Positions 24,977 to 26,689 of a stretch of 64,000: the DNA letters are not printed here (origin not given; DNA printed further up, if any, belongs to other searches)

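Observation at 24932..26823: Low-GC single-gene islet encoding a MACPF-like lipoprotein, bracketed by 90-bp direct repeats that duplicate the EamA gene 3' end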

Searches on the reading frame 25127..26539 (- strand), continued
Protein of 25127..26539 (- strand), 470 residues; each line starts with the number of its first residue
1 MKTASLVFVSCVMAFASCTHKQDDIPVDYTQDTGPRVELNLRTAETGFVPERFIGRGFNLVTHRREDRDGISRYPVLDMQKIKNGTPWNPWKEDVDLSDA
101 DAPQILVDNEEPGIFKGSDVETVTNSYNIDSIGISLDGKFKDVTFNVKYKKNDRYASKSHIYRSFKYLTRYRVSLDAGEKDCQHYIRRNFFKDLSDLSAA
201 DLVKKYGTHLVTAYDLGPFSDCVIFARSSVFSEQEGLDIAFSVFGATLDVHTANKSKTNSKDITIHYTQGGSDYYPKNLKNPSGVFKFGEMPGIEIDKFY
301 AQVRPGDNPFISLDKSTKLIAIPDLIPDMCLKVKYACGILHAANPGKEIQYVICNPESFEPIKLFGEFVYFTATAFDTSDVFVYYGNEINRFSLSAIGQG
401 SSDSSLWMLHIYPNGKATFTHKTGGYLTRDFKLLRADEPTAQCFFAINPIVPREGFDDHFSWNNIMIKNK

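Call 40: find_encoding_contigs(protein=P0022, flank=8000, max_places=2)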
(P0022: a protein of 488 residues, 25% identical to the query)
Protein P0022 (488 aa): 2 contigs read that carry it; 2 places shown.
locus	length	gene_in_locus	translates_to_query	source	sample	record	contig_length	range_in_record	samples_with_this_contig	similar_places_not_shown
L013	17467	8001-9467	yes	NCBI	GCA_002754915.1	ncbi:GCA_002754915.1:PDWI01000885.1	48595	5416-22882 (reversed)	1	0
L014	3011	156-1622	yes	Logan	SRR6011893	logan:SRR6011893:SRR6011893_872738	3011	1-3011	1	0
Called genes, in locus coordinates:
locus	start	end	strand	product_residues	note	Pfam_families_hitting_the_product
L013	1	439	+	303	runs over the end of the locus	PF12833:HTH_18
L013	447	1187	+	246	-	PF02517:Rce1-like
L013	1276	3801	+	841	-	PF04023:FeoA, PF01926:MMR_HSR1, PF02421:FeoB_N, PF17910:FeoB_Cyto, PF07670:Gate, PF07664:FeoB_C, PF07670:Gate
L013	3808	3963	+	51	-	PF12669:FeoB_associated (weak)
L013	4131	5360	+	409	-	PF00860:Xan_ur_permease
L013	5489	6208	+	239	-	PF16412:DUF5020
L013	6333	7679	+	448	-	PF00860:Xan_ur_permease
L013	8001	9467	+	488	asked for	-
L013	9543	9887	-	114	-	-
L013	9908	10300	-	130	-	PF19579:FtsL_2 (weak), PF04977:DivIC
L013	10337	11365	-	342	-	PF00106:adh_short (faint), PF01073:3Beta_HSD, PF01370:Epimerase, PF04321:RmlD_sub_bind, PF05368:NmrA, PF07993:NAD_binding_4, PF13460:NAD_binding_10, PF16363:GDP_Man_Dehyd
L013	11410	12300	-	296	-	PF28542:DUF8434, PF02470:MlaD, PF28544:Helical_needle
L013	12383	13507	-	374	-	PF01520:Amidase_3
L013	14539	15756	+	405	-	-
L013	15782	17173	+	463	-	PF00560:LRR_1 (faint), PF12799:LRR_4 (faint), PF23598:LRR_14 (weak), PF24758:LRR_At5g56370 (faint), PF23598:LRR_14 (weak), PF13855:LRR_8 (weak), PF23598:LRR_14, PF13855:LRR_8, +1 more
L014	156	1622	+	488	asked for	-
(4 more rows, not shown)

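Call 41: find_encoding_contigs(protein=P0012, flank=8000, max_places=3)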
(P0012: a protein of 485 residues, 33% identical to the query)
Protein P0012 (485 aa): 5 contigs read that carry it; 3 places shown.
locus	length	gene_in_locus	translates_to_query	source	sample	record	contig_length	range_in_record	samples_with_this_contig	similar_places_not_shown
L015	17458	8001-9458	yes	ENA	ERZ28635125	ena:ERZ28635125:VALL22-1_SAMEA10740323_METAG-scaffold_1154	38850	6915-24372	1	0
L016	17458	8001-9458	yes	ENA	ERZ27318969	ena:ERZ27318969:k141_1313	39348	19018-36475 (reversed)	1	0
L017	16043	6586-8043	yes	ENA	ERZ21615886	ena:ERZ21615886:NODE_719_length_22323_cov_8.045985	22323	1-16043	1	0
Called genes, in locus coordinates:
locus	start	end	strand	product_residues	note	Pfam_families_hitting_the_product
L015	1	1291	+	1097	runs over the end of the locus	PF11028:TMEM260_N, PF28497:DUF8416, PF28495:TMEM260_2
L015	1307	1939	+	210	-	PF01522:Polysacc_deac_1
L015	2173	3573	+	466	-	PF00919:UPF0004, PF04055:Radical_SAM, PF01938:TRAM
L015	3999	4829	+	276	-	-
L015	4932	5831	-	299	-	PF02899:Phage_int_SAM_1, PF00589:Phage_integrase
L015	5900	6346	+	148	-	PF01220:DHquinase_II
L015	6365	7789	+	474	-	PF00224:PK, PF02887:PK_C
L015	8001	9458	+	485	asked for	-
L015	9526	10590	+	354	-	-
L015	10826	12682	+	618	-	PF00664:ABC_membrane, PF00005:ABC_tran, PF02463:SMC_N (weak)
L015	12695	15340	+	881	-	PF02861:Clp_N, PF00158:Sigma54_activat (weak), PF00004:AAA, PF07724:AAA_2, PF07728:AAA_5, PF10431:ClpB_D2-small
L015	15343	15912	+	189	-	PF04542:Sigma70_r2, PF08281:Sigma70_r4_2, PF04545:Sigma70_r4 (weak)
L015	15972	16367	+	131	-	-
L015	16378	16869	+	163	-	-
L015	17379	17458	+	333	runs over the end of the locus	PF01551:Peptidase_M23, PF01476:LysM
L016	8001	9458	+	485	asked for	-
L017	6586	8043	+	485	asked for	-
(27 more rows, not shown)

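Call 42: find_homologous_proteins(query=L002:7418-8503:+, max_evalue=0.001)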
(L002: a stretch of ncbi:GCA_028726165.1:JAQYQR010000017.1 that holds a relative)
Query L002:7418-8503:+ (362 aa): 2 proteins with E <= 0.001 among 4263 candidates.
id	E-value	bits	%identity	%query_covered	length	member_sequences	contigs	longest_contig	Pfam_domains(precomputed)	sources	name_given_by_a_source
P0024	2.8e-236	801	100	100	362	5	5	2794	-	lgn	-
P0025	1.4e-117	411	55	94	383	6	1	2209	-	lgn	-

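Call 45: find_homologous_proteins(query=A3, max_evalue=0.001)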
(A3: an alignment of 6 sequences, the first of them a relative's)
Query A3 (6 sequences) (362 aa, profile of the alignment): 3 proteins with E <= 0.001 among 8000 candidates.
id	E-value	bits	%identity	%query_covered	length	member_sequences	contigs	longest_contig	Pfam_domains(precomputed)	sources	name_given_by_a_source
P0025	2.4e-193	660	55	94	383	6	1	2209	-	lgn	-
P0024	2.0e-185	634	100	100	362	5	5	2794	-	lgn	-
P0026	1.2e-139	483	32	55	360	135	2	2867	-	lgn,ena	-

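Call 54: predict_structure(alignment_id=A4)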
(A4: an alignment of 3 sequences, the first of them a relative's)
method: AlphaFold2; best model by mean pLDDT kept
length: 362 residues; sequences in the alignment: 3
mean_pLDDT: 42.6   pTM: 0.35
mean pLDDT of the five models: 42.6, 38.5, 37.6, 37.6, 34.9
residues with pLDDT >= 90: 0; 70-90: 22; 50-70: 90; < 50: 250
segments of 3 or more residues with pLDDT < 50: 1-50, 56-63, 96-227, 233-250, 269-272, 308-311, 316-329, 343-354, 358-362
pLDDT, mean of each block of 10 residues (from residue 1): 29 28 25 23 31 47 51 58 56 51 35 32 32 29 32 31 34 29 26 28 28 43 49 38 31 67 61 64 66 77 58 47 43 59 47 46 43
secondary structure, 60 per line:
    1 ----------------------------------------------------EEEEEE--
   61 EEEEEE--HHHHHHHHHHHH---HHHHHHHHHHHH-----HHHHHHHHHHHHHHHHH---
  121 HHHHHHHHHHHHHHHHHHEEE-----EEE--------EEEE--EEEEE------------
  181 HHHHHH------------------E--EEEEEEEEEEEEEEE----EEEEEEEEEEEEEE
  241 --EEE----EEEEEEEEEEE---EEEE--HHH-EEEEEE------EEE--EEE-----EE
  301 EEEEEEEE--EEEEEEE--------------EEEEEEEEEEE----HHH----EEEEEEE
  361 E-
elements in order: E53-58 E61-66 H69-80 H84-95 H101-117 H121-138 E139-141 E147-149 E158-161 E164-168 H181-186 E208-222 E227-240 E243-245 E250-260 E264-267 E274-279 E286-288 E291-293 E299-308 E311-317 E332-342 E354-361

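Call 59: search_protein_families(library=ncbifam, proteins=[window:25127-26539:-, P0024, P0026, P0016], max_evalue=1)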
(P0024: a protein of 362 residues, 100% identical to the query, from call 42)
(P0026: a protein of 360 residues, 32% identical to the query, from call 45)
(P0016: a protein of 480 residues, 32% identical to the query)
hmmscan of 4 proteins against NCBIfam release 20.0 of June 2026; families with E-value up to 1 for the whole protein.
window:25127-26539:- (470 aa): 1 family
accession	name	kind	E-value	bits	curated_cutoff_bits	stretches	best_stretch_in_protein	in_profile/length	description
NF053771.1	BSAP5a_fam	equivalog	0.0012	17.7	500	1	47-216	68-235/549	BSAP5a family pore-forming toxin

P0024 (362 aa): 3 families
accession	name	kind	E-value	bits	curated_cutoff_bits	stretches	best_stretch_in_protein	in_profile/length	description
NF006107.0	PRK08258.1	equivalog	0.024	13.9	330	1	50-97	59-105/277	enoyl-CoA hydratase family protein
NF050142.1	PG1828_fam_lipo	equivalog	0.12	13.1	50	1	1-24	1-23/59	PG1828 family lipoprotein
NF004634.0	PRK05980.1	equivalog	0.17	11.2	375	1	51-99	46-94/263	crotonase/enoyl-CoA hydratase family protein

P0026 (360 aa): 1 family
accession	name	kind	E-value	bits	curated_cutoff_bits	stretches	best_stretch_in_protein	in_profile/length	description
NF004370.0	PRK05738.3-6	equivalog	0.14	12.5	103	1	201-231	60-90/96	50S ribosomal protein L23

P0016 (480 aa): 1 family
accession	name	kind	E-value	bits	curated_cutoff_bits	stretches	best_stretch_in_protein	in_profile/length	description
NF053771.1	BSAP5a_fam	equivalog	1.1e-05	24.4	500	1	55-226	67-236/549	BSAP5a family pore-forming toxin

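Call 60: search_protein_families(library=pfam, alignment_id=A1, max_evalue=0.1)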
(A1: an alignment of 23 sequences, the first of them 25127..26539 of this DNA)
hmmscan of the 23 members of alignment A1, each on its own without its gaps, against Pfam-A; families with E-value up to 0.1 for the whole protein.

A. member 1, window:25127-26539:- (470 aa): 2 families
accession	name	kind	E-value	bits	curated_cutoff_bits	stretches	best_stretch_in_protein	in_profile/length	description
PF06268.19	Fascin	-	0.0036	17.9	23.1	1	384-447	4-68/108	Fascin domain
PF01823.24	MACPF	-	0.012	16.2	21.5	1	145-218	5-87/214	MAC/Perforin domain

B. families by the number of members that match (of 23 scanned): 3 families
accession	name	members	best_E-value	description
PF01823.24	MACPF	22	3.1e-05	MAC/Perforin domain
PF15144.11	DUF4576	2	0.046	Domain of unknown function (DUF4576)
PF06268.19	Fascin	1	0.0036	Fascin domain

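Call 63: find_related_loci(query=A1, collection=metagenome_contigs, flank=6000)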
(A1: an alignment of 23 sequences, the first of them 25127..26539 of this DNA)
Query A1 (470 aa) in metagenome_contigs; peptide patterns used: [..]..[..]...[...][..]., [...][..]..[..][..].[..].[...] (x = any residue, [..] = any of these).
271 stretches matched a pattern; 39 encode a relative of the query (tblastn E <= 1e-3); 39 distinct loci.
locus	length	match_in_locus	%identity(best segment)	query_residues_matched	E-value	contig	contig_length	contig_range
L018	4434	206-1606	31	11-468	5e-54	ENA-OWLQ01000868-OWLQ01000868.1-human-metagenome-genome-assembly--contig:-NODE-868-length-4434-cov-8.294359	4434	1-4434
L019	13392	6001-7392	31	11-468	2e-52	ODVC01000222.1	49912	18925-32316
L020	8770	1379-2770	31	11-468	2e-52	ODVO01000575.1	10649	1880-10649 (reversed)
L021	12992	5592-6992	31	11-468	4e-52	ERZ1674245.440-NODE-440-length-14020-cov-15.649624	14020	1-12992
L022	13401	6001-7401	31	11-468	4e-52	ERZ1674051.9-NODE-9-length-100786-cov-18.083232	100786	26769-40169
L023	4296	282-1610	31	28-468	6e-52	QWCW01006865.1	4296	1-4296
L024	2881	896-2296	30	5-468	1e-50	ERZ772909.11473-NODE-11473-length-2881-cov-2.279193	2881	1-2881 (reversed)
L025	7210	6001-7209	30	39-447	9e-49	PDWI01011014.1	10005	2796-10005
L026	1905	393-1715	29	13-468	1e-47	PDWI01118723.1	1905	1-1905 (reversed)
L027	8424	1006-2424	30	1-468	8e-46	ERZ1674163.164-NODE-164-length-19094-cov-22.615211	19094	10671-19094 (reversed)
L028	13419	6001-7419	30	1-468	7e-46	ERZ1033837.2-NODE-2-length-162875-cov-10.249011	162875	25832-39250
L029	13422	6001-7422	29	1-469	1e-45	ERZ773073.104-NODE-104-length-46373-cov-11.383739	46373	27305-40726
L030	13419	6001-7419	30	1-468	3e-46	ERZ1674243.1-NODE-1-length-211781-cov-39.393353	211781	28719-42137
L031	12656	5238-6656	30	1-468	6e-45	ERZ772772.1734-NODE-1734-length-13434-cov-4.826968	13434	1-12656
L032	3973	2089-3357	27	50-469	1e-44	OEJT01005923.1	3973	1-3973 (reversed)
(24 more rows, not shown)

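Call 68: search_protein_families(library=pfam, alignment_id=A3, max_evalue=1)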
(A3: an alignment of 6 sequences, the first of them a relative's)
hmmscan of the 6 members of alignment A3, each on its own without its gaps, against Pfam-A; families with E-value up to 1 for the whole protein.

A. member 1, P0024 (362 aa): 2 families
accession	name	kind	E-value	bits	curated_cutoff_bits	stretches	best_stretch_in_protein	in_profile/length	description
PF16140.10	DUF4848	-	0.011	15.7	22.8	1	145-258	95-213/216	Domain of unknown function (DUF4848)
PF16113.10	ECH_2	-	0.12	12.3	27.2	1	48-100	31-82/335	Enoyl-CoA hydratase/isomerase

B. families by the number of members that match (of 6 scanned): 2 families
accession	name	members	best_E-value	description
PF16140.10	DUF4848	4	0.00021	Domain of unknown function (DUF4848)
PF16113.10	ECH_2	2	0.12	Enoyl-CoA hydratase/isomerase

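Call 85: search_protein_representatives(alignment_id=A1)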
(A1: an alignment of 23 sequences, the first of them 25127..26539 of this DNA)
Query: 23 sequences, 480 profile positions. Proteins with E-value up to 0.001 (for the whole library): 653; up to 1e-10: 101; up to 1e-30: 36. The best 150 are listed.
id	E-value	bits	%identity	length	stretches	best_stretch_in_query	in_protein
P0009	4.2e-196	668.6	-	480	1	1-480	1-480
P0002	5.3e-181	618.8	-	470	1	1-480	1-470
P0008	2.2e-174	597.0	-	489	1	1-480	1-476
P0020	6.3e-171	585.6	-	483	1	3-479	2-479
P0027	8.0e-151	519.3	-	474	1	12-479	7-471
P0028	1.2e-144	498.9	-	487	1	9-480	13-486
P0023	3.0e-143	494.3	-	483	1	1-478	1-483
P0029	1.8e-137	475.3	-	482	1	6-479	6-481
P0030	7.5e-134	463.3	-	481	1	9-479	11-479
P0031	2.5e-128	445.2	-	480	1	10-479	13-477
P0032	3.6e-126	438.0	-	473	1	17-478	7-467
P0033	5.5e-126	437.4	-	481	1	8-477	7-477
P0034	1.9e-124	432.3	-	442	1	46-479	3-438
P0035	4.8e-124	431.0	-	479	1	5-480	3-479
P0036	6.3e-122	424.0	-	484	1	16-479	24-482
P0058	6.7e-25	104.1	-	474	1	1-390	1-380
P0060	2.7e-22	95.5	-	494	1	40-353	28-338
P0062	1.4e-20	89.9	-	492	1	8-353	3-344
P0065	3.0e-17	78.8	-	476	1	6-337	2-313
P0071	6.0e-15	71.2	-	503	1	9-345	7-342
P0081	1.5e-13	66.7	-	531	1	4-346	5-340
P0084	3.6e-13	65.4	-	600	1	53-350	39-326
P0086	7.1e-13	64.4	-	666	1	37-273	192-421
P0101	1.4e-11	60.1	-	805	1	53-279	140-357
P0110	3.4e-11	58.8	-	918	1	6-285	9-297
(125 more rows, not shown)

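Call 86: search_protein_families(library=pfam, proteins=[P0058, P0060, P0062, P0065, P0071, P0081, P0084, P0086, P0101, P0110], max_evalue=0.001)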
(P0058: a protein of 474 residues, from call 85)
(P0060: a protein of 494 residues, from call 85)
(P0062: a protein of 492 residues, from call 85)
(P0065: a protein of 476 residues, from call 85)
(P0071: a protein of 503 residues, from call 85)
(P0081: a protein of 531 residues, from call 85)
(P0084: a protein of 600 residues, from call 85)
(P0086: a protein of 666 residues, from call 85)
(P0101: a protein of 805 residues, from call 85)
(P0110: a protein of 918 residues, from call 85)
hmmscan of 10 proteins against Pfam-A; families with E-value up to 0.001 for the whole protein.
P0058 (474 aa): 1 family
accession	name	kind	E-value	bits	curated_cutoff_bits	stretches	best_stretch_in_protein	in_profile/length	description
PF01823.24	MACPF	-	1.7e-08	35.3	21.5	1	199-305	63-180/214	MAC/Perforin domain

P0060 (494 aa): 1 family
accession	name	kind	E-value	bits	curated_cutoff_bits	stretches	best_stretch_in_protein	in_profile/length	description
PF01823.24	MACPF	-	7.2e-07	30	21.5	1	146-248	25-122/214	MAC/Perforin domain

P0062 (492 aa): 1 family
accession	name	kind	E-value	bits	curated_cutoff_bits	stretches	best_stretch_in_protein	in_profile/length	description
PF01823.24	MACPF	-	2.8e-09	37.9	21.5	1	141-326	3-199/214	MAC/Perforin domain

P0065 (476 aa): 2 families
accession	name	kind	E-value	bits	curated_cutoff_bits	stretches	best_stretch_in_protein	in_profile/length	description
PF18885.6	DUF5648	-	2.3e-19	70.4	25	1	337-472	2-133/134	Domain of unknown function (DUF5648)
PF01823.24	MACPF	-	3.2e-10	41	21.5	1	136-325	22-214/214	MAC/Perforin domain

P0071 (503 aa): 1 family
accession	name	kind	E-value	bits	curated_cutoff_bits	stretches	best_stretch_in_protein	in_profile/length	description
PF01823.24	MACPF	-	7.3e-07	30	21.5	1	179-330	33-197/214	MAC/Perforin domain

P0081 (531 aa): 1 family
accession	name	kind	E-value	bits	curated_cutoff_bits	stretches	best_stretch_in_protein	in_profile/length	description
PF01823.24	MACPF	-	1.3e-08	35.7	21.5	1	147-342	2-213/214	MAC/Perforin domain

P0084 (600 aa): 1 family
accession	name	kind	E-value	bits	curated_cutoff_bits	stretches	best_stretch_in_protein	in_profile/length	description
PF01823.24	MACPF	-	1.7e-10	41.9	21.5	1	125-325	4-214/214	MAC/Perforin domain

P0086 (666 aa): 2 families
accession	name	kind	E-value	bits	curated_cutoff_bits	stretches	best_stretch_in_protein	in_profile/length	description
PF00395.25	SLH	-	2.5e-14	53.4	20.8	2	98-124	13-39/44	S-layer homology domain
PF01823.24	MACPF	-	2.3e-07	31.6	21.5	1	293-428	4-162/214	MAC/Perforin domain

P0101 (805 aa): 1 family
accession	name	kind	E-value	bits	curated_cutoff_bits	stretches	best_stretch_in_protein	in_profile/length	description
PF01823.24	MACPF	-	1.4e-09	38.9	21.5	1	223-378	6-179/214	MAC/Perforin domain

P0110 (918 aa): 4 families
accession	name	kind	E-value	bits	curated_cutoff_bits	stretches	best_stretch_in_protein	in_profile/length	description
PF01823.24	MACPF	-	1.1e-15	58.8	21.5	1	119-357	9-202/214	MAC/Perforin domain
PF09479.16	Flg_new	-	3.2e-09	37.2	27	1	514-565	17-65/65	Listeria-Bacteroides repeat domain (List_Bact_rpt)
PF05342.19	Peptidase_M26_N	-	5.7e-07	29.4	27.7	1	666-793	130-250/250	M26 IgA1-specific Metallo-endopeptidase N-terminal region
PF02368.24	Big_2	-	0.00055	20.3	22.8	1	424-489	14-75/79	Bacterial Ig-like domain (group 2)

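Call 87: search_protein_families(library=ncbifam, proteins=[P0058, P0060, P0062, P0065, P0071, P0081, P0084, P0086, P0101, P0110], max_evalue=0.001)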
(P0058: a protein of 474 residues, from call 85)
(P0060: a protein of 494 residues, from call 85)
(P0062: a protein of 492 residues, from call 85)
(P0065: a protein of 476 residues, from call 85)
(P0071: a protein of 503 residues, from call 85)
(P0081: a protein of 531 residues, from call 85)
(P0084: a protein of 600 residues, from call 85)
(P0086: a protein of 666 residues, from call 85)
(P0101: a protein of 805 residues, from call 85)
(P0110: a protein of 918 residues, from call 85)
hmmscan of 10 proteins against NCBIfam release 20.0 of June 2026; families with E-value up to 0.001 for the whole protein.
P0058 (474 aa): 1 family
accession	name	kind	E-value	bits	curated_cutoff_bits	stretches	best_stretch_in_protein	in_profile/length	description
NF053771.1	BSAP5a_fam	equivalog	9e-08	31.3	500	1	49-278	71-293/549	BSAP5a family pore-forming toxin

P0060 (494 aa): 1 family
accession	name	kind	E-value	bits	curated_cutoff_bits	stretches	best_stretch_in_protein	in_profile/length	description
NF053771.1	BSAP5a_fam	equivalog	1.6e-05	23.8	500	1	42-358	72-393/549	BSAP5a family pore-forming toxin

P0062 (492 aa): 1 family
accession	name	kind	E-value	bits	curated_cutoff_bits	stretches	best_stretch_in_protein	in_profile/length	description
NF053771.1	BSAP5a_fam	equivalog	3.9e-10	39.1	500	1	42-341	68-374/549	BSAP5a family pore-forming toxin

P0065 (476 aa): 1 family
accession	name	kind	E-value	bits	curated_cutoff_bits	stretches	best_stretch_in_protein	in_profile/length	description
NF053771.1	BSAP5a_fam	equivalog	6.2e-17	61.5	500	1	28-329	54-377/549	BSAP5a family pore-forming toxin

P0071 (503 aa): 1 family
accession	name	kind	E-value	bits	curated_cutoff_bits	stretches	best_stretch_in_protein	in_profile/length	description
NF053771.1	BSAP5a_fam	equivalog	1.9e-13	50.1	500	1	39-366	60-393/549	BSAP5a family pore-forming toxin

P0081 (531 aa): 1 family
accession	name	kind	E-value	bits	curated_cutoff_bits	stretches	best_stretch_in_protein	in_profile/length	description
NF053771.1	BSAP5a_fam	equivalog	2.8e-17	62.7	500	1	12-352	8-381/549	BSAP5a family pore-forming toxin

P0084 (600 aa): 1 family
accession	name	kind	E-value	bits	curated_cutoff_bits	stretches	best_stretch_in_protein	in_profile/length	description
NF053771.1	BSAP5a_fam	equivalog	4.1e-12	45.6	500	1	130-311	164-359/549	BSAP5a family pore-forming toxin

P0086 (666 aa): 1 family
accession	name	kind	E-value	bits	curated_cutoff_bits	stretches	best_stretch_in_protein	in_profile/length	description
NF053771.1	BSAP5a_fam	equivalog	4.6e-09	35.6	500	1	324-411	193-288/549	BSAP5a family pore-forming toxin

P0101 (805 aa): 0 families

P0110 (918 aa): 0 families
